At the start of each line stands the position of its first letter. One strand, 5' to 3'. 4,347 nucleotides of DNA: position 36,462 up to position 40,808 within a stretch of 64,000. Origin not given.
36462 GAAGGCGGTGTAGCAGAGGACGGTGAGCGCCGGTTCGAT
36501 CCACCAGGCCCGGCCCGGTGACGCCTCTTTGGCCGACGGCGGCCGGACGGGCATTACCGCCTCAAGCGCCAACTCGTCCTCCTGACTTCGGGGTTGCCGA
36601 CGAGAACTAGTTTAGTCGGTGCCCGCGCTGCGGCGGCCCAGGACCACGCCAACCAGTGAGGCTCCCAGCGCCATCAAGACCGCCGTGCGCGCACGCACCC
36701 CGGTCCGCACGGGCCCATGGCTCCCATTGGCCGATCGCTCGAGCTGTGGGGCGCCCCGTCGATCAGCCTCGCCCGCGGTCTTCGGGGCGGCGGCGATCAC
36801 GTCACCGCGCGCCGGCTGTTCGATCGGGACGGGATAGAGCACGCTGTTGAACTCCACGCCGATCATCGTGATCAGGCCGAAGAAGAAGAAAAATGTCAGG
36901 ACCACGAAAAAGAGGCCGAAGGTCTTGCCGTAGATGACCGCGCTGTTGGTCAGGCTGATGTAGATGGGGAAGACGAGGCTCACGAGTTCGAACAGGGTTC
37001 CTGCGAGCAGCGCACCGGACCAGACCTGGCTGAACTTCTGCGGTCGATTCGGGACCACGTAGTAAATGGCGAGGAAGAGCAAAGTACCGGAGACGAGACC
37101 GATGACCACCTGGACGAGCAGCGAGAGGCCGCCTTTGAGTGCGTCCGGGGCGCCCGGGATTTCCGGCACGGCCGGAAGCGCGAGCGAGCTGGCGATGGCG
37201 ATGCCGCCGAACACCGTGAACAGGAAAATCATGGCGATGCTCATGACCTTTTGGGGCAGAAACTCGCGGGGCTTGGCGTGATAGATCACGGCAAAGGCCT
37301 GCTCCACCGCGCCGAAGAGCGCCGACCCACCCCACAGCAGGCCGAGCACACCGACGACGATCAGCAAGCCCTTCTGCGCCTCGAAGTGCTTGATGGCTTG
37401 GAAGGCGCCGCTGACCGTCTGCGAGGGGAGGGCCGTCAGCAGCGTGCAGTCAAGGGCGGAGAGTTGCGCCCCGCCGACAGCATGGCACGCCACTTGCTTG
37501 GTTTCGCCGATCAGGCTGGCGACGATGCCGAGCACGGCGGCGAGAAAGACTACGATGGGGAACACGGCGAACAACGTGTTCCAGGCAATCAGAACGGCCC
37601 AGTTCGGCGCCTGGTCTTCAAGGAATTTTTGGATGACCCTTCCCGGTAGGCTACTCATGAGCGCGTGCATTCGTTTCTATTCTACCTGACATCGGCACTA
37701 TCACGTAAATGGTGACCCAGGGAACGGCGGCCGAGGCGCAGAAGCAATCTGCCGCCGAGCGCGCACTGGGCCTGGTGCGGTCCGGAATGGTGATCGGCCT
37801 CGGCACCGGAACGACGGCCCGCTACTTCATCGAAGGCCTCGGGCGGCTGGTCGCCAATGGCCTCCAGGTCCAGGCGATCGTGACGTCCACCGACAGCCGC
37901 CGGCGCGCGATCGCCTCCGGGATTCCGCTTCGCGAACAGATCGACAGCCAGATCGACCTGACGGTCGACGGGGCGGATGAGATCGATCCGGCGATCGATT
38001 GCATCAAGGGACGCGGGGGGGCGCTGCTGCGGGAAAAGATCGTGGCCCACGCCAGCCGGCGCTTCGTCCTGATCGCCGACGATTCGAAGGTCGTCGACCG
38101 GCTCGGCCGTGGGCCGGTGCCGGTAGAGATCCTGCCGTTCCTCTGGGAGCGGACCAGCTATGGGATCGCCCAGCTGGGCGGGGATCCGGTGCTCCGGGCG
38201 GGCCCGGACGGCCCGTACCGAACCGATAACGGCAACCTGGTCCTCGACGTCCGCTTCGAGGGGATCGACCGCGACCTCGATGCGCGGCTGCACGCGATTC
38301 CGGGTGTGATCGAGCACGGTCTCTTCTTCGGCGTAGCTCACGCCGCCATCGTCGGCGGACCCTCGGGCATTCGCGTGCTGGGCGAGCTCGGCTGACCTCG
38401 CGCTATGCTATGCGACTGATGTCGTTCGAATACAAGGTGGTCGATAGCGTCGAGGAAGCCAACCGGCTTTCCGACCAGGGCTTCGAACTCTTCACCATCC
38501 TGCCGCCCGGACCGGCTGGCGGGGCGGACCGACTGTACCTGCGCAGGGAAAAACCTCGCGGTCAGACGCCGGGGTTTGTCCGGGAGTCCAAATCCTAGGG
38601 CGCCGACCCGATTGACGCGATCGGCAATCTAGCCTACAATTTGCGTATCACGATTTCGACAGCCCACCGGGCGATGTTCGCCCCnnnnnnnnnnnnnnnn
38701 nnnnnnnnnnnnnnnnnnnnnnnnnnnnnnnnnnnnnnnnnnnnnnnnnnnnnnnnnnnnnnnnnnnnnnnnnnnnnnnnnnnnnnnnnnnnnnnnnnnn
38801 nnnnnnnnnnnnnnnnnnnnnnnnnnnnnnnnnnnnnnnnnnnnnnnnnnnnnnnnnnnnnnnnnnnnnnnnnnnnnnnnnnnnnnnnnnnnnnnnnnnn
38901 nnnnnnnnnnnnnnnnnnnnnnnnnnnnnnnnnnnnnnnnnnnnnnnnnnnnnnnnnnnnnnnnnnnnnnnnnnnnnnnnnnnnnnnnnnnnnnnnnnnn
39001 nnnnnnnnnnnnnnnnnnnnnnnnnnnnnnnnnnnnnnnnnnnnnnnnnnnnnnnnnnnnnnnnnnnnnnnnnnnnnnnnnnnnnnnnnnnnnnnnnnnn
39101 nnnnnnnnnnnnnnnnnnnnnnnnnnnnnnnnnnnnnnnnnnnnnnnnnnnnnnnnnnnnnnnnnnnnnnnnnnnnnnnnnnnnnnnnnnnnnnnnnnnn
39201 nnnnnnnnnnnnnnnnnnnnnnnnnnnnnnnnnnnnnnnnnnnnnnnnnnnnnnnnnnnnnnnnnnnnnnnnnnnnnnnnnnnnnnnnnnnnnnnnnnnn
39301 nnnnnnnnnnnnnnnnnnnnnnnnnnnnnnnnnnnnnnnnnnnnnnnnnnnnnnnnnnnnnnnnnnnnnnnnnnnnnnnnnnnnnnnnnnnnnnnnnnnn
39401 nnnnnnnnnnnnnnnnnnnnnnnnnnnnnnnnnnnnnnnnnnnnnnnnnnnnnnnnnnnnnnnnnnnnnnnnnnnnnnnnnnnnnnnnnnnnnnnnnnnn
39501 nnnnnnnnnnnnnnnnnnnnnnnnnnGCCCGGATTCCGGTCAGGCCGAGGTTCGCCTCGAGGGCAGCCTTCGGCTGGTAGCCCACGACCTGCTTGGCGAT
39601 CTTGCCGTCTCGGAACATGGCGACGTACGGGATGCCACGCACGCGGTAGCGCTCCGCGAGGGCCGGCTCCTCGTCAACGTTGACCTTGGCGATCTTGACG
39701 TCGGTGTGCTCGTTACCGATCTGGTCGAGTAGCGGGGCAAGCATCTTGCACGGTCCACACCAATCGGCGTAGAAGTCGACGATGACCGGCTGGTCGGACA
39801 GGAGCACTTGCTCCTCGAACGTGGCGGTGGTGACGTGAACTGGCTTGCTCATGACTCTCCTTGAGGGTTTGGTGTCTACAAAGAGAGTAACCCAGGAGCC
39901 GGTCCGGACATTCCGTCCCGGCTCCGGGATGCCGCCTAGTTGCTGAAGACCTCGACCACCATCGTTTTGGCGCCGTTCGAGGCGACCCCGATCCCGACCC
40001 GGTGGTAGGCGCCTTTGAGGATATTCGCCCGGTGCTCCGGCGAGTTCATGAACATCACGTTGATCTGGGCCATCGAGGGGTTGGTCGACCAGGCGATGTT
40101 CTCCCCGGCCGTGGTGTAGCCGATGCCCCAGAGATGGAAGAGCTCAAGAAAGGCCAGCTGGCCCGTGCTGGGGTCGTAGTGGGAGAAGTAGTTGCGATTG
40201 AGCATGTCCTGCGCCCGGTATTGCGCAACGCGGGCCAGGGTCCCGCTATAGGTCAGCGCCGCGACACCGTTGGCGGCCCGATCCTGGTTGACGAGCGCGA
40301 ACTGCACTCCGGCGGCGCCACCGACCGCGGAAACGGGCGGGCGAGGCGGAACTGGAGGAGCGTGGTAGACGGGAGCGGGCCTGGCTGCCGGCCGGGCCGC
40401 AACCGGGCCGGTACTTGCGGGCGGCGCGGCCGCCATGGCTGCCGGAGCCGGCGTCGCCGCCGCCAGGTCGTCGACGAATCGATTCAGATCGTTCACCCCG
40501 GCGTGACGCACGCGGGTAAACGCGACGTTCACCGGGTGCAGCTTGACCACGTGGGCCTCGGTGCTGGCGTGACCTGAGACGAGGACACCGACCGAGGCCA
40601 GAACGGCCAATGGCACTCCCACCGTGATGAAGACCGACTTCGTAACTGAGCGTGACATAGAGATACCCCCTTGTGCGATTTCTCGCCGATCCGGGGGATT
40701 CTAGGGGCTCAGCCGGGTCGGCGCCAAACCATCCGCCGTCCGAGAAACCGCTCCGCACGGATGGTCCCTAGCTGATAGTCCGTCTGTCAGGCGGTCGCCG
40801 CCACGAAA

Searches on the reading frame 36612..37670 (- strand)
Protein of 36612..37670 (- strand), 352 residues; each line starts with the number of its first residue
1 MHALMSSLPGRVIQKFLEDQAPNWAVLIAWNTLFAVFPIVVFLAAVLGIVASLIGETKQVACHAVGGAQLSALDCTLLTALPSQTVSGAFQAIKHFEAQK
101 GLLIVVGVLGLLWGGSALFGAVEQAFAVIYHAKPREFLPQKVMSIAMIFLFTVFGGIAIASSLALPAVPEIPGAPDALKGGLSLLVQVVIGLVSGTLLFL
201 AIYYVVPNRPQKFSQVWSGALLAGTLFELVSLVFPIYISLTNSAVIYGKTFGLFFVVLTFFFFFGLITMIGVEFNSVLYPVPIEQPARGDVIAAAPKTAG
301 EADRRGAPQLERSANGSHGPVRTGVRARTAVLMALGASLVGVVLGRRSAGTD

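Call 62: search_protein_families(library=pfam, proteins=[window:36612-37670:-], max_evalue=0.000001)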
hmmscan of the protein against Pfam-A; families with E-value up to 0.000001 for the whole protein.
window:36612-37670:- (352 aa): 1 family
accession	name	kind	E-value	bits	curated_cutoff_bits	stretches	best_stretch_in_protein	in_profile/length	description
PF03631.20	Virul_fac_BrkB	-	2e-36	126.4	33.7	1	18-278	2-255/259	Virulence factor BrkB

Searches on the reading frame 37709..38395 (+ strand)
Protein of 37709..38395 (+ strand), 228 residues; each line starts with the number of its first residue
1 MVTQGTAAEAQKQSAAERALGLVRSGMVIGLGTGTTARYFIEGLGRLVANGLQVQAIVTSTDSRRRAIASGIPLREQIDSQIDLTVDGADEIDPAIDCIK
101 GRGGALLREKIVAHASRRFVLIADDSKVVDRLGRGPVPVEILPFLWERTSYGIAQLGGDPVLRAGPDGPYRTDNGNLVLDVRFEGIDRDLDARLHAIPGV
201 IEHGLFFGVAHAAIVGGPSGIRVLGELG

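Call 75: search_protein_families(library=pfam, proteins=[window:37709-38395:+], max_evalue=0.0001)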
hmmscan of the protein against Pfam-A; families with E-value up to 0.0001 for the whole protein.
window:37709-38395:+ (228 aa): 2 families
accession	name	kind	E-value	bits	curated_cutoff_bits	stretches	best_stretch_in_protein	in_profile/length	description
PF06026.20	Rib_5-P_isom_A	-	4.8e-57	192.8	26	1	56-220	2-173/173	Ribose 5-phosphate isomerase A (phosphoriboisomerase A)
PF00455.28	DeoRC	-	3.9e-06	27.4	31.8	0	10-50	4-49/160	DeoR C terminal sensor domain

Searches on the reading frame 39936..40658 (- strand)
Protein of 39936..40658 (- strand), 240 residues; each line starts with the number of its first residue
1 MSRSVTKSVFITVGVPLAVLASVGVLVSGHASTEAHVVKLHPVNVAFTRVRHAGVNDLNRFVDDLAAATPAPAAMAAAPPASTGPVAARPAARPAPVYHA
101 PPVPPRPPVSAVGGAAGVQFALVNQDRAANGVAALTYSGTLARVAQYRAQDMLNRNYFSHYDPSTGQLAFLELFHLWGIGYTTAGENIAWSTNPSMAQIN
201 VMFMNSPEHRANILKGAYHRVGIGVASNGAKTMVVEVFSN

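Call 75: search_protein_families(library=pfam, proteins=[window:39936-40658:-], max_evalue=0.0001)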
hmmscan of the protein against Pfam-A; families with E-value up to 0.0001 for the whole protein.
window:39936-40658:- (240 aa): 1 family
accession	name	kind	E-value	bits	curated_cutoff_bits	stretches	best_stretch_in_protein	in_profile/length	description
PF00188.32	CAP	-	4.3e-15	57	21.1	1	121-235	2-114/117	Cysteine-rich secretory protein family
